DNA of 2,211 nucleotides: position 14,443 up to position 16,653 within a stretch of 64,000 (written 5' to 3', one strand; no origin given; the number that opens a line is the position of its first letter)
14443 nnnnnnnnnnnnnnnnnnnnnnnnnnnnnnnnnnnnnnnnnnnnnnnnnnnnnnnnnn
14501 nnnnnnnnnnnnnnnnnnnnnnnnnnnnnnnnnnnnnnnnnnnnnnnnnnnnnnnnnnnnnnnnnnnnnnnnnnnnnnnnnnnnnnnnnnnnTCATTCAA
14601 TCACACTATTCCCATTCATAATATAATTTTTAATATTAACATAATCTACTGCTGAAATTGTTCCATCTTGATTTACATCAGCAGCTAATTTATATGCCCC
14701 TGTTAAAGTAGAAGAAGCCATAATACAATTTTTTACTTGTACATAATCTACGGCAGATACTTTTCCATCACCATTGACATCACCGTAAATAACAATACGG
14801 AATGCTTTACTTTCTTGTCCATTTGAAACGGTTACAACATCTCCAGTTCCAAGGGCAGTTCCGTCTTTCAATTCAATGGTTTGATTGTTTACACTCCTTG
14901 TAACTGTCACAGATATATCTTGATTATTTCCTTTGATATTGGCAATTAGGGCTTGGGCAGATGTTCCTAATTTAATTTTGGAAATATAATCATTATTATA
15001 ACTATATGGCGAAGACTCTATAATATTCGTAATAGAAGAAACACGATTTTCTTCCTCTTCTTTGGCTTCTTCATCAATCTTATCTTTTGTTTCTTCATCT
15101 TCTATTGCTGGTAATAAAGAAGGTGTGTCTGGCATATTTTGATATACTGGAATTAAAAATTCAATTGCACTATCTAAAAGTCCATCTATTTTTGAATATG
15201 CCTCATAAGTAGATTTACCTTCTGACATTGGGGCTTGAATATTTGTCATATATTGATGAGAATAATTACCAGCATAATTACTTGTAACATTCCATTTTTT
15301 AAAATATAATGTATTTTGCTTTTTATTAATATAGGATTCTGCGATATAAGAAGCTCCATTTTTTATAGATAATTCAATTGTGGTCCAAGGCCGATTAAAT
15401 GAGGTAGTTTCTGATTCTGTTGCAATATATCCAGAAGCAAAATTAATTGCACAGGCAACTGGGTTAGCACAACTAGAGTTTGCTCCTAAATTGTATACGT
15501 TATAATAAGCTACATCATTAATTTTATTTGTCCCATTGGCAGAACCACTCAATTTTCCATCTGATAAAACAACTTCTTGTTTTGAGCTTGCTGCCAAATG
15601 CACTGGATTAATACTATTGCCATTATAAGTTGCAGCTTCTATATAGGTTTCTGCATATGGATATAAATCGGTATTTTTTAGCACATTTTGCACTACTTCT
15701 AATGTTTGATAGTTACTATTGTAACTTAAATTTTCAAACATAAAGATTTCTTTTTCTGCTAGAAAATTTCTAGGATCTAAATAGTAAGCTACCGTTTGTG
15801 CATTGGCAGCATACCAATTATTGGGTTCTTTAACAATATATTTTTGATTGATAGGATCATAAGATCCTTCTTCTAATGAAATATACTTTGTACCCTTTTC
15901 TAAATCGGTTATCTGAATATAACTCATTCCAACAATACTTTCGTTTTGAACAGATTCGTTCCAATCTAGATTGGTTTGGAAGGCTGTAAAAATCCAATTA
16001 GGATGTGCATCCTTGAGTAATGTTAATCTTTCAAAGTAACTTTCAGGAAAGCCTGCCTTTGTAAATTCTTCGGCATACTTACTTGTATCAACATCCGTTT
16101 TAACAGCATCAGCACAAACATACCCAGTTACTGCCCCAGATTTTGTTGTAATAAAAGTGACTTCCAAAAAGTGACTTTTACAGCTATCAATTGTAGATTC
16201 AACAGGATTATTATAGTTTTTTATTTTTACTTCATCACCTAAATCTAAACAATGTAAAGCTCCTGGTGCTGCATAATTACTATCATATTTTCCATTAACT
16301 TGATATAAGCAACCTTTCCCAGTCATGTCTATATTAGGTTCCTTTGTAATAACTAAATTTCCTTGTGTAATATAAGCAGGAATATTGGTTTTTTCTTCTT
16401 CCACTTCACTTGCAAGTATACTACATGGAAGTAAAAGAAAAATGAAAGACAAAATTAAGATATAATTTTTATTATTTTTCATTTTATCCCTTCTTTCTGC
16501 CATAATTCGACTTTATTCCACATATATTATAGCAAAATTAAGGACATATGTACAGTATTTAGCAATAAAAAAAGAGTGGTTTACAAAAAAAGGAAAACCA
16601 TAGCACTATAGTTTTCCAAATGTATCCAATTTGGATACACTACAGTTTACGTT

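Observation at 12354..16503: Dockerin-bearing secreted protein and cadherin-like membrane protein as a translationally coupled pair appended to the murG-murB-ftsQ cluster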

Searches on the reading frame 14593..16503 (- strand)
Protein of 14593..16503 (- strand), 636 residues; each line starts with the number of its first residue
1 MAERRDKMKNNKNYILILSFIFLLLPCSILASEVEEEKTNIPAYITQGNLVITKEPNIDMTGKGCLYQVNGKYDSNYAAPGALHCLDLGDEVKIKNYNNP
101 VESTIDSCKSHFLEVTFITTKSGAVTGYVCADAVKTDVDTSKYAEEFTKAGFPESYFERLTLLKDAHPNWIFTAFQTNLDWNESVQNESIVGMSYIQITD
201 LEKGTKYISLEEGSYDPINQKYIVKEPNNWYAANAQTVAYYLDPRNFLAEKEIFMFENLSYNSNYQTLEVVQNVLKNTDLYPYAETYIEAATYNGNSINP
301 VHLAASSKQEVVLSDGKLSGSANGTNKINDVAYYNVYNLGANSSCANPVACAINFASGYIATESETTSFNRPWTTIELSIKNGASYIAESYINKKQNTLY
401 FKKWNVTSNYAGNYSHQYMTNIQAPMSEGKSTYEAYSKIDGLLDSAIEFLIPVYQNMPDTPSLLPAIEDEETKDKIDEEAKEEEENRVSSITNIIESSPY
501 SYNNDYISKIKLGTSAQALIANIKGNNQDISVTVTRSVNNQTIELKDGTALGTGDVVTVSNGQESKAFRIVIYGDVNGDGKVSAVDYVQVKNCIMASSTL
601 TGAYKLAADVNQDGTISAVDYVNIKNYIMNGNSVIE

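Call 3: search_protein_families(library=pfam, proteins=[window:14593-16503:-], max_evalue=1)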
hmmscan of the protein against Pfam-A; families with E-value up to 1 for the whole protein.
window:14593-16503:- (636 aa): 3 families
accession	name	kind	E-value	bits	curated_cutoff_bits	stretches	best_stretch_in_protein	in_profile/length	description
PF00404.24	Dockerin_1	-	1.8e-17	63.7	22.9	1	573-628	1-56/57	Dockerin type I domain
PF13202.12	EF-hand_5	-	0.00074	19.3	25.9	0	607-618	7-18/25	EF hand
PF00036.39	EF-hand_1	-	0.016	15.2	25.4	0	608-622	9-23/29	EF hand domain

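Call 4: search_protein_families(library=ncbifam, proteins=[window:14593-16503:-], max_evalue=1)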
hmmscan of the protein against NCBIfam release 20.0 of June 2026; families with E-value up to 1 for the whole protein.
window:14593-16503:- (636 aa): 2 families
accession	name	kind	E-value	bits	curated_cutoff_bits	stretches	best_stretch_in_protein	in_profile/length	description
NF049990.1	CellobisidaseCelK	equivalog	1.7e-09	36.4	1700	1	558-630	814-884/889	cellulose 1,4-beta-cellobiosidase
TIGR02480.1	fliN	equivalog_domain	0.059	13.3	84.05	1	528-586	6-63/77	flagellar motor switch protein FliN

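Call 5: search_solved_structures(query=window:14593-16503:-, max_evalue=1, show_alignments=2)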
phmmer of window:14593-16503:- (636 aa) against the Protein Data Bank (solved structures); distinct sequences matched with E-value up to 1: 31.
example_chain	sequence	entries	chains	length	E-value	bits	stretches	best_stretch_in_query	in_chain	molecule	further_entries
8x39_A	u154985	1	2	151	1.2e-08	37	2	572-630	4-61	Serine protease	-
8x3a_A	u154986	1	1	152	1.3e-08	37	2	572-630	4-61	Serine protease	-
2ccl_B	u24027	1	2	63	2.6e-08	35.9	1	571-629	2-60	ENDO-1,4-BETA-XYLANASE Y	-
2yik_A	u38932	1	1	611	2.6e-07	32.7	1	571-629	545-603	ENDOGLUCANASE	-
1ohz_B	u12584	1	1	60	5e-07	31.7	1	574-629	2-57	ENDO-1,4-BETA-XYLANASE Y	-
1daq_A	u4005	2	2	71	5.3e-06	28.3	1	572-630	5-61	ENDOGLUCANASE SS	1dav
2mte_A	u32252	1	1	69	5.6e-06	28.2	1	572-630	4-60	Cellulose 1,4-beta-cellobiosidase (reducing end) CelS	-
6fxo_A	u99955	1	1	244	6.1e-06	28.1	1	223-438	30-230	Bifunctional autolysin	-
2vn5_B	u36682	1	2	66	6.6e-06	28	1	570-630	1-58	ENDOGLUCANASE A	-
2vn6_B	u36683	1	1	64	7e-06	27.9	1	570-631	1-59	ENDOGLUCANASE A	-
3ul4_B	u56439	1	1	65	2.2e-05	26.2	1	570-630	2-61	Cellulosome enzyme, dockerin type I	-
1clc_A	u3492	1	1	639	0.00012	23.9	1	570-629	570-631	ENDOGLUCANASE CELD; EC: 3.2.1.4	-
4cj0_A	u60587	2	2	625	0.00012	23.9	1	570-629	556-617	ENDOGLUCANASE D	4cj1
5wqw_A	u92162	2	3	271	0.00012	23.8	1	329-422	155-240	N-acetylglucosaminidase | Cell surface protein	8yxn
4fl4_A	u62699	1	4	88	0.00016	23.4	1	573-629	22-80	Glycoside hydrolase family 9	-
4pi7_A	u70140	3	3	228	0.14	13.7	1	332-423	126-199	Autolysin E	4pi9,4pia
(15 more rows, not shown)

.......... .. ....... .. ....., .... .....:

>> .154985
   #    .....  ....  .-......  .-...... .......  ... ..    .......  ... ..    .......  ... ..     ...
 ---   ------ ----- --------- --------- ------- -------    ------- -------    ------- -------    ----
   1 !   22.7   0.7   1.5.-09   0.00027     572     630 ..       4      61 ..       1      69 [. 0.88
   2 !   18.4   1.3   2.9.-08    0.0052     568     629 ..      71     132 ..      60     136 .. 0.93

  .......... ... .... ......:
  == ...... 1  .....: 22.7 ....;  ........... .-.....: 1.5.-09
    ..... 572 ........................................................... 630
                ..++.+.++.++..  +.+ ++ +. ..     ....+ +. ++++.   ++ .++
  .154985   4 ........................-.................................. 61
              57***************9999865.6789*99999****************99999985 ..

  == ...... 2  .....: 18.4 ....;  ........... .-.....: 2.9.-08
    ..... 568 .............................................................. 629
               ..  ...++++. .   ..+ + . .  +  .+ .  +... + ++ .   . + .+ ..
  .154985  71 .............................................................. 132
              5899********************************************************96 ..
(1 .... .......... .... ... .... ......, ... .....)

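Call 7: search_protein_families(library=phrogs, proteins=[window:14593-16503:-], max_evalue=0.1)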
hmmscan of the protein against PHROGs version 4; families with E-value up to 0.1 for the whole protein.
window:14593-16503:- (636 aa): 2 families
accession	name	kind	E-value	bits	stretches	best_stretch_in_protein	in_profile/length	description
phrog_759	-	other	3.2e-06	27.1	1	370-439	547-612/625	tail associated cell-wall hydrolase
phrog_21853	-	unknown function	1.8e-05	25.1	1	313-432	267-389/409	-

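Call 8: find_homologous_proteins(query=window:14593-16503:-, max_evalue=0.00001)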
Query window:14593-16503:- (636 aa): 2678 proteins with E <= 0.00001 among 8000 candidates; the best 120 are listed.
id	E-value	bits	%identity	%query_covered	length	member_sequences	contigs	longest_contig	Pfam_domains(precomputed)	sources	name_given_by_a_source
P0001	0.0e+0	1413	100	100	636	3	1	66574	PF00404.25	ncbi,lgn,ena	-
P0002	0.0e+0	1111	79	96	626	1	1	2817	PF00404.25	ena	-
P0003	1.9e-259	880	63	98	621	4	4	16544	PF00404.25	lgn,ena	-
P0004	1.0e-257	874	64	98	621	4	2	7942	PF00404.25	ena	-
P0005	1.3e-257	874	65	99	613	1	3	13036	PF00404.25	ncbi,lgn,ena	-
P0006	5.3e-255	866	64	96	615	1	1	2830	PF00404.25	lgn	-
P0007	1.9e-254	864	63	99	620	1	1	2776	PF00404.25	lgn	-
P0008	1.3e-253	861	63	99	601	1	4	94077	PF00404.25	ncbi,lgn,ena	-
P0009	1.6e-252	857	62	98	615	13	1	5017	PF00404.25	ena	-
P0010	1.1e-249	848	63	98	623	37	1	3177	PF00404.25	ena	-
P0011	2.1e-249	847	63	98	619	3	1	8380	PF00404.25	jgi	-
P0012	7.7e-249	845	62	98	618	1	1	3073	PF00404.25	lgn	-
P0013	2.2e-248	844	62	98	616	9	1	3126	PF00404.25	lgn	-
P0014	1.8e-247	841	61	98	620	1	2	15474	PF00404.25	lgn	-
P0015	2.7e-247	840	61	99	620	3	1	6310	PF00404.25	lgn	-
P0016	1.3e-245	835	64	95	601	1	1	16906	PF00404.25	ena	-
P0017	4.0e-245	833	61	98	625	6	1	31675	PF00404.25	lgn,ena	-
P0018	1.3e-244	831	61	98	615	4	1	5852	PF00404.25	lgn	-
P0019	5.9e-243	826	64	93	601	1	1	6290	PF00404.25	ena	-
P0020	6.4e-242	822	60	98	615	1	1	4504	PF00404.25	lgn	-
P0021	5.1e-240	816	60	98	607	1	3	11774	PF00404.25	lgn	-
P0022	1.0e-239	815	60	99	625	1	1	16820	PF00404.25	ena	-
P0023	1.1e-239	815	60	99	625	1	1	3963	PF00404.25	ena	-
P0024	1.2e-239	815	60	99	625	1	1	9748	PF00404.25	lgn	-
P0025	2.1e-239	814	60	98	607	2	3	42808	PF00404.25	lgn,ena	-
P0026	2.6e-239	814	60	99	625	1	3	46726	PF00404.25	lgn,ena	-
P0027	2.6e-239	814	60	99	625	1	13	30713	PF00404.25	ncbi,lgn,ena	-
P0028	3.5e-239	813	60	99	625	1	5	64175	PF00404.25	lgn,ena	-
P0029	3.6e-239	813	60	99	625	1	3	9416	PF00404.25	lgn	-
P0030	7.0e-239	812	60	99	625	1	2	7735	PF00404.25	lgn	-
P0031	2.0e-238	811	60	99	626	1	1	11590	PF00404.25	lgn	-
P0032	3.3e-238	810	59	99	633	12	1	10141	PF00404.25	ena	-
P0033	5.1e-238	809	60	99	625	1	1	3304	PF00404.25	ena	-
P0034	9.5e-238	809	59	99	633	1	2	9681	PF00404.25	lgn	-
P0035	1.2e-237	808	59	99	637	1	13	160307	PF00404.25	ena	-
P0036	1.3e-237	808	59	99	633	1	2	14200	PF00404.25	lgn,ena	-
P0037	1.7e-237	808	60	99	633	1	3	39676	PF00404.25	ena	-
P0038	5.5e-237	806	59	99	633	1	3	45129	PF00404.25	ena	-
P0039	7.4e-237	806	60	99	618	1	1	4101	PF00404.25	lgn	-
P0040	1.4e-236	805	59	99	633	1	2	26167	PF00404.25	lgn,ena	-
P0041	3.3e-236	803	59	99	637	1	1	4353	PF00404.25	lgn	-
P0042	1.5e-232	791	58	98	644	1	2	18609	PF00404.25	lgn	-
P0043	2.4e-218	744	57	97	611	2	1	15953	PF00404.25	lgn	-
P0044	1.2e-217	742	55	98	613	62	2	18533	PF00404.25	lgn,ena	-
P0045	1.5e-214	732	56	97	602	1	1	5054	PF00404.25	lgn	-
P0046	1.9e-214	732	57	98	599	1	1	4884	PF00404.25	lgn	-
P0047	1.7e-213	728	57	97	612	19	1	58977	PF00404.25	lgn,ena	-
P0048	1.6e-203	695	55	95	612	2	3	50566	PF00404.25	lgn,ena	-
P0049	1.4e-200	686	59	88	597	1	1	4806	PF00404.25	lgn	-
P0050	1.9e-199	682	54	99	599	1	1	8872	PF00404.25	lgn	-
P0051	1.0e-193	663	52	98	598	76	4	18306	PF00404.25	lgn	-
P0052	2.2e-190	652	51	98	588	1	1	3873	PF00404.25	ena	-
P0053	3.4e-190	652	50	98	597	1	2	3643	PF00404.25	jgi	-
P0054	3.9e-188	645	51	94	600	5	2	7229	PF00404.25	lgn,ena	-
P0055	2.7e-186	639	51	96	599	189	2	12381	PF00404.25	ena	-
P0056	3.1e-186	638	51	97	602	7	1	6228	PF00404.25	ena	-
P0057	7.9e-186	637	52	95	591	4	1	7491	PF00404.25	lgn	-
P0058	2.8e-185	635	53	98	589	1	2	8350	PF00404.25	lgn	-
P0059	2.1e-184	632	52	96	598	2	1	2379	PF00404.25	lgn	-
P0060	4.3e-184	631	51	97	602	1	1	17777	PF00404.25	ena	-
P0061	2.8e-183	629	50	98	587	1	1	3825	PF00404.25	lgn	-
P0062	3.2e-183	629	55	89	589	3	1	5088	PF00404.25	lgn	-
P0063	5.6e-182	624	50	98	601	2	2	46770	PF00404.25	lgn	-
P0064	1.3e-181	623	51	98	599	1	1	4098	PF00404.25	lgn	-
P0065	7.7e-181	621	51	94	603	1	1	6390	PF00404.25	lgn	-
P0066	2.0e-180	619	50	94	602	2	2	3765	PF00404.25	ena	-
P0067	2.4e-180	619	53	91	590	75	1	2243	PF00404.25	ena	-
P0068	3.7e-180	618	50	98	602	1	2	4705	PF00404.25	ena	-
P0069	6.5e-180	618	50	94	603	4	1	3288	PF00404.25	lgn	-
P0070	5.5e-179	615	49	98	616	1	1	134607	PF00404.25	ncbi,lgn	ncbi:MAG: dockerin type I domain-containing protein [Bacilli bacterium]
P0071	1.3e-177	610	50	96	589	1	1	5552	PF00404.25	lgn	-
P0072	1.5e-177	610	50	97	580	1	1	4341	PF00404.25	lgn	-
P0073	6.3e-177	608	50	96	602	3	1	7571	PF00404.25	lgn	-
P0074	1.7e-176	606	53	88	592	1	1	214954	PF00404.25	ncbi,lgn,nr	ncbi:MAG: dockerin type I domain-containing protein [Bacilli bacterium]|nr:dockerin type I domain-co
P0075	4.2e-176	605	48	98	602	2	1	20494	PF00404.25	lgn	-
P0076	1.0e-175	604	50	96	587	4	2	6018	PF00404.25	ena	-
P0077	4.8e-175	601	50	96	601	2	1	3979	PF00404.25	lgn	-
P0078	1.0e-174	600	49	97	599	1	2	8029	PF00404.25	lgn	-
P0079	1.4e-174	600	49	98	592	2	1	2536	PF00404.25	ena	-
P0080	6.9e-173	594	50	98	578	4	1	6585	PF00404.25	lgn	-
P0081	2.9e-172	592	53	89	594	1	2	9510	PF00404.25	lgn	-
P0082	4.6e-172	592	48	98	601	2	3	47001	PF00404.25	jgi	-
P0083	7.5e-172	591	54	88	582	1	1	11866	PF00404.25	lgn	-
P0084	1.5e-171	590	48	98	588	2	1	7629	PF00404.25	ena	-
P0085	7.4e-170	584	49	98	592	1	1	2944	PF00404.25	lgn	-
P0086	1.4e-168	580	50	98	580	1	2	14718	PF00404.25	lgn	-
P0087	1.6e-165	570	48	97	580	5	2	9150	PF00404.25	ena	-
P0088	3.2e-164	566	48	97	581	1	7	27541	PF00404.25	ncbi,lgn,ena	-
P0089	1.0e-162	561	52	88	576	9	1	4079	PF00404.25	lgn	-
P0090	3.2e-162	559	52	88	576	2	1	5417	PF00404.25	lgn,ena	-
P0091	3.5e-162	559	51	88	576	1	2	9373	PF00404.25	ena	-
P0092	6.1e-161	555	50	95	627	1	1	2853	PF00404.25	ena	-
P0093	8.5e-161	554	52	88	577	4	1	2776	PF00404.25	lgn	-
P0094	1.2e-160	554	47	96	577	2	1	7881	PF00404.25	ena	-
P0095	1.5e-160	554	52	88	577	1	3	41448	PF00404.25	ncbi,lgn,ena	-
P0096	2.6e-160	553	52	88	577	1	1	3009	PF00404.25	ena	-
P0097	5.5e-160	552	50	87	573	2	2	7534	PF00404.25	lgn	-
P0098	1.6e-159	550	51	88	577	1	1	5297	PF00404.25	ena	-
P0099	5.1e-159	549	48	97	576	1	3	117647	PF00404.25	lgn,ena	-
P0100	5.9e-159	548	49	89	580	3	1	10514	PF00404.25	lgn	-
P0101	6.1e-159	548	48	97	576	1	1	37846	PF00404.25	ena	-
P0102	6.5e-159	548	51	88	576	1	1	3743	PF00404.25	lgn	-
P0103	7.4e-159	548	48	97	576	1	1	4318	PF00404.25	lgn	-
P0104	9.1e-159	548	47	97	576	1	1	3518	PF00404.25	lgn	-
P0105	2.1e-158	547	46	98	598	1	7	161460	PF00404.25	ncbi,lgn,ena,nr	ncbi:MAG: hypothetical protein J6G98_02180 [Bacilli bacterium]|nr:hypothetical protein [Bacilli bact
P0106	2.3e-158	546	51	88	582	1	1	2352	PF00404.25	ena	-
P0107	2.7e-158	546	51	88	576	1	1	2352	PF00404.25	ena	-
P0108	3.2e-158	546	47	97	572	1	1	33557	PF00404.25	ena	-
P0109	4.4e-158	545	51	88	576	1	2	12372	PF00404.25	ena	-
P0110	6.4e-158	545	47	97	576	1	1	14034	PF00404.25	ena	-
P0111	7.1e-158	545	47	97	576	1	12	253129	PF00404.25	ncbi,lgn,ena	-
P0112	7.2e-158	545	47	97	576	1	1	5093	PF00404.25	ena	-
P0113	9.6e-158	544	50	88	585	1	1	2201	PF00404.25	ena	-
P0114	2.0e-157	543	47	97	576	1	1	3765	PF00404.25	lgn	-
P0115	3.3e-157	543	47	97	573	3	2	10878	PF00404.25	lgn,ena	-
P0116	3.8e-157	542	50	87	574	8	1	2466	PF00404.25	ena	-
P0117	4.1e-155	536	48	99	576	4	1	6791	PF00404.25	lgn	-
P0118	3.6e-154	533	50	89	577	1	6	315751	PF00404.25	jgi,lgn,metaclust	metaclust:\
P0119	3.5e-151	523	45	98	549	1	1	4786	PF00404.25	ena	-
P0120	1.3e-150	521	46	97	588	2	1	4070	PF00404.25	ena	-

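Call 10: find_encoding_contigs(protein=P0074, flank=8000, max_places=2)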
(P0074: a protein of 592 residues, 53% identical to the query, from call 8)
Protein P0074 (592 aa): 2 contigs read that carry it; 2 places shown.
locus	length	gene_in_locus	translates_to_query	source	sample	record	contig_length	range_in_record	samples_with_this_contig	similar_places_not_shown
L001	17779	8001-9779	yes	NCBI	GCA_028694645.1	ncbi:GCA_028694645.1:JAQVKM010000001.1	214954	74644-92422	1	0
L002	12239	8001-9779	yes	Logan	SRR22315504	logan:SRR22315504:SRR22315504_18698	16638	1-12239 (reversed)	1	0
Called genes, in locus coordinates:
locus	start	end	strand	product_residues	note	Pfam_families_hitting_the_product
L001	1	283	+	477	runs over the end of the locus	PF00171:Aldedh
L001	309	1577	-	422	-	PF00144:Beta-lactamase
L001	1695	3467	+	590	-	PF18736:pEK499_p136 (weak)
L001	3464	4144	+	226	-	-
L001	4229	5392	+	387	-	-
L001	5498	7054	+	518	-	-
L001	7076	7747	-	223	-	PF01066:CDP-OH_P_transf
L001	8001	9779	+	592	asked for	PF00404:Dockerin_1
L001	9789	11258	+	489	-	PF12733:Cadherin-like, PF15807:MAP17 (weak)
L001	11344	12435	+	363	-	PF03033:Glyco_transf_28, PF04101:Glyco_tran_28_C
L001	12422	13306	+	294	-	PF01565:FAD_binding_4, PF02873:MurB_C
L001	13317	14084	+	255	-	PF08478:POTRA_1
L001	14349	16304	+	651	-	-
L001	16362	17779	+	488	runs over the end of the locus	PF07963:N_methyl (weak), PF03382:DUF285, PF27784:Bacteriocin_sonorensin (faint), PF03382:DUF285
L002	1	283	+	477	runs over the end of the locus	PF00171:Aldedh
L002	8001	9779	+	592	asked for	PF00404:Dockerin_1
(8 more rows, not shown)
